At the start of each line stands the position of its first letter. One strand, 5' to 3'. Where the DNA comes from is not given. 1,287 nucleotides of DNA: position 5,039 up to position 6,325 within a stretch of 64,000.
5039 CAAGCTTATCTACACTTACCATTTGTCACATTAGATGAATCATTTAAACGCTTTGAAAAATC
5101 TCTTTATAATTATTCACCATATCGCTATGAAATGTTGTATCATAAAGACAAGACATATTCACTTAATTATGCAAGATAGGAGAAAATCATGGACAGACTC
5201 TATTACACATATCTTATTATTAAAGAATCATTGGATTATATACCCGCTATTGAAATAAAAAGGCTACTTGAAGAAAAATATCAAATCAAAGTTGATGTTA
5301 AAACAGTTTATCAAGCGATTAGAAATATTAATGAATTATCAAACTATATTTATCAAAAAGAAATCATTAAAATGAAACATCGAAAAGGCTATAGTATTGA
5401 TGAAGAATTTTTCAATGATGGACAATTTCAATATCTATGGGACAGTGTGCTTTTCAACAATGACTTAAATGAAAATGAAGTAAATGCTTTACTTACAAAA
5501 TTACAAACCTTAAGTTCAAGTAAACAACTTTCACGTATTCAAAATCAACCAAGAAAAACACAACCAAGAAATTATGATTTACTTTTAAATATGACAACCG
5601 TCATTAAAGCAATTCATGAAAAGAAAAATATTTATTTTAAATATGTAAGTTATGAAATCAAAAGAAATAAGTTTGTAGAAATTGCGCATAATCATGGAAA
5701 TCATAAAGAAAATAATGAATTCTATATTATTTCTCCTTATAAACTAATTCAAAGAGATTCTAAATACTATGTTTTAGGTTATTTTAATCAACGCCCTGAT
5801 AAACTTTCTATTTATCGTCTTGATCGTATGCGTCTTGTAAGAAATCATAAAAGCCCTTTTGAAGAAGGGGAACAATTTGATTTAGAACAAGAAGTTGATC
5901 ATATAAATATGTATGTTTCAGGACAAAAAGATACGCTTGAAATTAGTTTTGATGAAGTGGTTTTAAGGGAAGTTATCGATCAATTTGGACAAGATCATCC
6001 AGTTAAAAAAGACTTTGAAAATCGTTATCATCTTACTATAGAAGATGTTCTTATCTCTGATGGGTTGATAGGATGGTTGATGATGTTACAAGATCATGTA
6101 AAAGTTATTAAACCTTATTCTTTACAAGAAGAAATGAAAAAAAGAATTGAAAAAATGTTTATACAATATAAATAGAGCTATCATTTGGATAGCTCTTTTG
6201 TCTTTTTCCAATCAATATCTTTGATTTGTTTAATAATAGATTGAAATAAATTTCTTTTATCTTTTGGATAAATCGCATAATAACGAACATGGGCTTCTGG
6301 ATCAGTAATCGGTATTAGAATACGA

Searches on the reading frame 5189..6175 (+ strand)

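Call 56: search_protein_families(library=pfam, proteins=[window:5189-6175:+], max_evalue=0.001)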
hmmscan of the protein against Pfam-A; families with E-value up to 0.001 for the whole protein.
window:5189-6175:+ (328 aa): 2 families
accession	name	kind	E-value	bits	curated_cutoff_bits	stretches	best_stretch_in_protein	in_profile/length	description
PF13280.12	WYL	-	4.2e-08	33.5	21.8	1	136-217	4-68/70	WYL domain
PF25583.1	WCX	-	6.3e-05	23.7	23.9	1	287-323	39-75/76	WCX domain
